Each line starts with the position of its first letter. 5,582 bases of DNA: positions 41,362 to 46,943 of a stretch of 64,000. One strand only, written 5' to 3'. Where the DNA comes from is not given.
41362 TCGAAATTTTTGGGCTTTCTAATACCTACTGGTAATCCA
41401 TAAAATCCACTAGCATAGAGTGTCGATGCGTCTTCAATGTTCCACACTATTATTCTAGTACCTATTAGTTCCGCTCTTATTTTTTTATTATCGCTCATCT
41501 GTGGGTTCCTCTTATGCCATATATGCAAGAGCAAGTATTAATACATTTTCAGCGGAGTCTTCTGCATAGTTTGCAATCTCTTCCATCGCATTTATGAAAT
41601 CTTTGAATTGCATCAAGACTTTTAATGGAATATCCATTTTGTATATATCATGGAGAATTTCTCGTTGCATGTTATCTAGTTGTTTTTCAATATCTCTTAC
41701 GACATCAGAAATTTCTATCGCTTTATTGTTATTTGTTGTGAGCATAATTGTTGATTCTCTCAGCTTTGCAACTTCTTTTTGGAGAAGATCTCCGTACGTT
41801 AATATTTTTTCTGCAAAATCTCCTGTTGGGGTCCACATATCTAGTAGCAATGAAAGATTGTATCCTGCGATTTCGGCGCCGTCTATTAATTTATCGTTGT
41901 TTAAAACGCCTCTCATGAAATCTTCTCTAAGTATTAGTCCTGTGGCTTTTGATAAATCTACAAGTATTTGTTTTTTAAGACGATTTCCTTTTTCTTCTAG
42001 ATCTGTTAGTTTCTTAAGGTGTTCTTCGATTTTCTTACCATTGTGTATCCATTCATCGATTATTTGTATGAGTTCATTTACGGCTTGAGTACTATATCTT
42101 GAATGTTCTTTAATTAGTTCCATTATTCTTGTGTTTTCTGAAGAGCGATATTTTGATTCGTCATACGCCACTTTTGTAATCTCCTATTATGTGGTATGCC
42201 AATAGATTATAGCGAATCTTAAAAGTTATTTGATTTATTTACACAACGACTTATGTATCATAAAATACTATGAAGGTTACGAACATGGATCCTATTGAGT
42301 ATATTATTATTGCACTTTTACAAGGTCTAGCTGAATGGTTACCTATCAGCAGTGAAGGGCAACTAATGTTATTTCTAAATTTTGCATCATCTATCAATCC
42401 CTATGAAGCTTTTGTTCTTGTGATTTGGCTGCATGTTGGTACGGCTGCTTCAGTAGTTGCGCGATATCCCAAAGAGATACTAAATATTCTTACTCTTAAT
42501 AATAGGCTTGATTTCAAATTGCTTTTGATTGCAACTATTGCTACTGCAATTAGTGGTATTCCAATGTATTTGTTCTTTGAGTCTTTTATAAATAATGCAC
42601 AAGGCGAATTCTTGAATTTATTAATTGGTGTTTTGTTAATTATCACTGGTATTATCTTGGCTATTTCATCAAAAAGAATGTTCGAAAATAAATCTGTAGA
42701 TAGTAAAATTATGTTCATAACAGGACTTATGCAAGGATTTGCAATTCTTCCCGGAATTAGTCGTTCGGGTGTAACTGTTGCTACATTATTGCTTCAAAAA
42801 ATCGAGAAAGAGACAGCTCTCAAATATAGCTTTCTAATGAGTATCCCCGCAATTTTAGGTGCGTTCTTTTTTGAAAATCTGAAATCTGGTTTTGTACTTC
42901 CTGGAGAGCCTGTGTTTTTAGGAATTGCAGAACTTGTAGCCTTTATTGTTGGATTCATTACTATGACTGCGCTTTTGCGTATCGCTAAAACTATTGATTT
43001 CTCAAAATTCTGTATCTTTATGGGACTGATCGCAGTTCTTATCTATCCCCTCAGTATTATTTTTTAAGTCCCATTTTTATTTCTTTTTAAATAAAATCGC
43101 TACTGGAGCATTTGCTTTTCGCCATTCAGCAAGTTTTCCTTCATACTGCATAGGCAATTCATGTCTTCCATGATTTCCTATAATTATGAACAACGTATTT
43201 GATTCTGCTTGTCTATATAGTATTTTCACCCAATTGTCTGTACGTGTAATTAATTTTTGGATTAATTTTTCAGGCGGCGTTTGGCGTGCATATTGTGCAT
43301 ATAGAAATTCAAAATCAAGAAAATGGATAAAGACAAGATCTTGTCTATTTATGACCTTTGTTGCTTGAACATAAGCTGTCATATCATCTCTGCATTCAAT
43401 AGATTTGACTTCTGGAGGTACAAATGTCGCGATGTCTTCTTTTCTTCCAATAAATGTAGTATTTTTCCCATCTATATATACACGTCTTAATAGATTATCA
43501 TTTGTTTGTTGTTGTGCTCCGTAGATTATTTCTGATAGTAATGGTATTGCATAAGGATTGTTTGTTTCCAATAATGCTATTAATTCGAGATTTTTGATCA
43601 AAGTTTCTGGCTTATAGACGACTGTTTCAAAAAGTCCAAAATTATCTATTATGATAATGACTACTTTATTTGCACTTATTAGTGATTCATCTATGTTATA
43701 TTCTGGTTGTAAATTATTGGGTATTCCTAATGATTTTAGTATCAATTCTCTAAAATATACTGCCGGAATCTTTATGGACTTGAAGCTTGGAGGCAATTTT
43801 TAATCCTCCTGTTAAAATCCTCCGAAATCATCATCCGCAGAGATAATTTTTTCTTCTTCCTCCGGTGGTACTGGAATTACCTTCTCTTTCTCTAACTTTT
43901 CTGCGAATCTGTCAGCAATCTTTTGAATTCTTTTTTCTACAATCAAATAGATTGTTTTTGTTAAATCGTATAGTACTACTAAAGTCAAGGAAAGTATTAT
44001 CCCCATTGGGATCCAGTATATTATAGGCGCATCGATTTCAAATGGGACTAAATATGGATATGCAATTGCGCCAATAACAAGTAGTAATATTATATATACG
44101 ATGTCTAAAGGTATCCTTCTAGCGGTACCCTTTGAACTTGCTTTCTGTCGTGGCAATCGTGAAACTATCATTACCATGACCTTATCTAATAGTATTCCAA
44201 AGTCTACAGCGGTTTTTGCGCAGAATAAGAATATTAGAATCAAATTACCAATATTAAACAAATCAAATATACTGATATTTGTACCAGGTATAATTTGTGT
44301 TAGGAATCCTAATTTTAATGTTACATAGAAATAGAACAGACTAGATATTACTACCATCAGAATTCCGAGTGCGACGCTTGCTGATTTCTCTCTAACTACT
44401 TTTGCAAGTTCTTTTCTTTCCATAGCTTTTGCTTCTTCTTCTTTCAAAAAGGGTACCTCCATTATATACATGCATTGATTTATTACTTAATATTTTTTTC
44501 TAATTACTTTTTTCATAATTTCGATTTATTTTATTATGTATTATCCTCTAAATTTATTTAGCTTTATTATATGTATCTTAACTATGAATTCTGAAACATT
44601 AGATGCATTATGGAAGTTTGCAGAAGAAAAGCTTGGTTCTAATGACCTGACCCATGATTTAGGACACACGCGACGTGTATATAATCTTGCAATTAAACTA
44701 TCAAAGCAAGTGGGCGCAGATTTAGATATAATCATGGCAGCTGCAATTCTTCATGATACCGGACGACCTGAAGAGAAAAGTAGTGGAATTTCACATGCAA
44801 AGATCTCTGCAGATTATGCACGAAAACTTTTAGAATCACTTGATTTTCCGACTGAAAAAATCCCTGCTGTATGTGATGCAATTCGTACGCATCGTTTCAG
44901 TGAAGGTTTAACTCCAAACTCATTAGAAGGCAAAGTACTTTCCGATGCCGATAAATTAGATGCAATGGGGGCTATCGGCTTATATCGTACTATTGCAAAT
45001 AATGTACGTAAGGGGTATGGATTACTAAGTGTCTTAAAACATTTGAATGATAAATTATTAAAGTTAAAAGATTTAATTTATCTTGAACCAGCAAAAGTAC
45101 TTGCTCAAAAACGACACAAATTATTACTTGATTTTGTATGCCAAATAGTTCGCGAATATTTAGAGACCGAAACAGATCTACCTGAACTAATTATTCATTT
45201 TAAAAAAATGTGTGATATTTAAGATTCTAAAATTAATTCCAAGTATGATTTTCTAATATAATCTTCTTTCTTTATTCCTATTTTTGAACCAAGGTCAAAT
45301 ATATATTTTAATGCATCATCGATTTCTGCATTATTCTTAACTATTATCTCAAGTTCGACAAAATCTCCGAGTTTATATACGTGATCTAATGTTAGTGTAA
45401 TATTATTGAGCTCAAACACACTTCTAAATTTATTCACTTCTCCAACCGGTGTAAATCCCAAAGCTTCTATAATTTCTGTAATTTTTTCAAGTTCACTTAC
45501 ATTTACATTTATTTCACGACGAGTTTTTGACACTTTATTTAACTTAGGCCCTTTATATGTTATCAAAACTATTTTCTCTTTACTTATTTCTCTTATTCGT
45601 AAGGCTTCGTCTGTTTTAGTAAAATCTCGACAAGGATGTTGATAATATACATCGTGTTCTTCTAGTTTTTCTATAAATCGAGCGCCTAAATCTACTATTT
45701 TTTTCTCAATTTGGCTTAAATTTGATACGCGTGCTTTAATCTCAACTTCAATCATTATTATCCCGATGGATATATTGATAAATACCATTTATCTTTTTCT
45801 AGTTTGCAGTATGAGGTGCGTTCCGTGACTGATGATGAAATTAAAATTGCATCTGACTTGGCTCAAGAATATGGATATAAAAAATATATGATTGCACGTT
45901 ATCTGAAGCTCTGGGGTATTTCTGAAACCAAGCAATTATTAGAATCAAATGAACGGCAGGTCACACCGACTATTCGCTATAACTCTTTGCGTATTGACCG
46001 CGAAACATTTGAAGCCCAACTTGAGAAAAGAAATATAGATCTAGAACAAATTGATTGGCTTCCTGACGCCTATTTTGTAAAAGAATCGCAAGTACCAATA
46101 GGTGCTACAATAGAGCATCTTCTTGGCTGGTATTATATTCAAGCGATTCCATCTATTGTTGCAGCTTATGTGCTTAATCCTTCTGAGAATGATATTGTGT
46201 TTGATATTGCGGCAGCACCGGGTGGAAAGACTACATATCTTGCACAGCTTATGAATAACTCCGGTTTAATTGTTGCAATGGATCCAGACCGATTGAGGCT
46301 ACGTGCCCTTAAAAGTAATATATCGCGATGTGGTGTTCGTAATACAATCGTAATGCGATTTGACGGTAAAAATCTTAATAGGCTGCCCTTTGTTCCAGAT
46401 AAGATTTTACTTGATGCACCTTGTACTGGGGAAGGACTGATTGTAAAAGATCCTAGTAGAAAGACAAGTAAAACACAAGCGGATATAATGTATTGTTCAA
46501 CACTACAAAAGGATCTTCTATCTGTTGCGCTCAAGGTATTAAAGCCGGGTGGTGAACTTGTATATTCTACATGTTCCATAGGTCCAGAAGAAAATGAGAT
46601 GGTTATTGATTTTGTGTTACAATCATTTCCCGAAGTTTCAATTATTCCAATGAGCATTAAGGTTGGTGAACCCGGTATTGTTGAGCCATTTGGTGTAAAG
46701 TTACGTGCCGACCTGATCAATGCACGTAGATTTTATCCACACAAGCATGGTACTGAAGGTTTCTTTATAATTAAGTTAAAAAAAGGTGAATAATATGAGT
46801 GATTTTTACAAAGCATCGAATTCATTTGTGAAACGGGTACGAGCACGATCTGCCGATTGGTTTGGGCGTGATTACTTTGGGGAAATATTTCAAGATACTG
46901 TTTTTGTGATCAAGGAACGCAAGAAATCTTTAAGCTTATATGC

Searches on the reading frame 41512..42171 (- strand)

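Call 21: search_protein_families(library=pfam, proteins=[window:41512-42171:-], max_evalue=0.001)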
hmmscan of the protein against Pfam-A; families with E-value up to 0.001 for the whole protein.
window:41512-42171:- (219 aa): 1 family
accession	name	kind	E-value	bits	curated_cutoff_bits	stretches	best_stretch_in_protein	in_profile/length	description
PF01865.21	PhoU_div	-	2.8e-16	60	24.4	1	20-214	13-212/214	Protein of unknown function DUF47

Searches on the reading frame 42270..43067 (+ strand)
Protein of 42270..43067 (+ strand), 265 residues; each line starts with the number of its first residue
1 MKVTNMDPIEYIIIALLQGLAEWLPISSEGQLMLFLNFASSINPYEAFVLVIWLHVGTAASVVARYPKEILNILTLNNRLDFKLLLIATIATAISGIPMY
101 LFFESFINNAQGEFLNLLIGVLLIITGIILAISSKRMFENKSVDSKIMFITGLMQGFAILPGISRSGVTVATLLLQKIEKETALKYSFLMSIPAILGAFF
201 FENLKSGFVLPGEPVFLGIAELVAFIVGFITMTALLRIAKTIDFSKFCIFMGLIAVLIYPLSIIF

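Call 22: search_protein_families(library=pfam, proteins=[window:42270-43067:+], max_evalue=0.001)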
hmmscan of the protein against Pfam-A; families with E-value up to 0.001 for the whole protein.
window:42270-43067:+ (265 aa): 1 family
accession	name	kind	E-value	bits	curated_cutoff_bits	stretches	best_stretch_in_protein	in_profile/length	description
PF02673.24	BacA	-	6.1e-49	167.5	33.4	1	12-256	2-256/257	Bacitracin resistance protein BacA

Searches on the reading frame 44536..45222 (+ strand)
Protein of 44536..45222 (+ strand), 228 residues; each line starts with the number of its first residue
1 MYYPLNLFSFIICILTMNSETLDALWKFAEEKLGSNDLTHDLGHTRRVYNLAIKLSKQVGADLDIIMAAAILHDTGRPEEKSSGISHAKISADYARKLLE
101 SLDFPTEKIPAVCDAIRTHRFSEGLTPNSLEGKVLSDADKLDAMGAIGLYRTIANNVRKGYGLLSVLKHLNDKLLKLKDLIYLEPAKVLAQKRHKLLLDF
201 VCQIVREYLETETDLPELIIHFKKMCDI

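Call 22: search_protein_families(library=pfam, proteins=[window:44536-45222:+], max_evalue=0.001)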
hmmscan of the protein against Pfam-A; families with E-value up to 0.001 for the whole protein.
window:44536-45222:+ (228 aa): 1 family
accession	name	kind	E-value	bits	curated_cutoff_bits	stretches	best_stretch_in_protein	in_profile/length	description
PF01966.28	HD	-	2.4e-18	67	22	1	43-144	3-116/116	HD domain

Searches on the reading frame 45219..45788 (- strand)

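Call 22: search_protein_families(library=pfam, proteins=[window:45219-45788:-], max_evalue=0.001)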
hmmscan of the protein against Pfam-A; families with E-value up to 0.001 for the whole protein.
window:45219-45788:- (189 aa): 1 family
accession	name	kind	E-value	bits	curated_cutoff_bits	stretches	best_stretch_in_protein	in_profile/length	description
PF01928.26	CYTH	-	5.6e-39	134.3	23.2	1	12-182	1-179/179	CYTH domain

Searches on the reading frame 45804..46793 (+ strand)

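Call 22: search_protein_families(library=pfam, proteins=[window:45804-46793:+], max_evalue=0.001)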
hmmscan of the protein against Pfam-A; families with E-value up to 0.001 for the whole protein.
window:45804-46793:+ (329 aa): 5 families
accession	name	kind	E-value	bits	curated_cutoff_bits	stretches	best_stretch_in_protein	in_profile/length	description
PF01189.24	Methyltr_RsmB-F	-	6e-61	206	27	1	121-326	1-199/199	16S rRNA methyltransferase RsmB/F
PF17125.10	Methyltr_RsmF_N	-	1.9e-12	47.9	34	1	30-113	6-84/86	N-terminal domain of 16S rRNA methyltransferase RsmF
PF22458.1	RsmF-B_ferredox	-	8.4e-10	39.1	27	1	27-93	3-68/74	Methyltr_RsmF/B-like, ferredoxin-like domain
PF01728.25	FtsJ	-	5.9e-09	36.5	24.1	1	125-281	20-162/181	FtsJ-like methyltransferase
PF13847.12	Methyltransf_31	-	0.00015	21.9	27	1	128-258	3-113/145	Methyltransferase domain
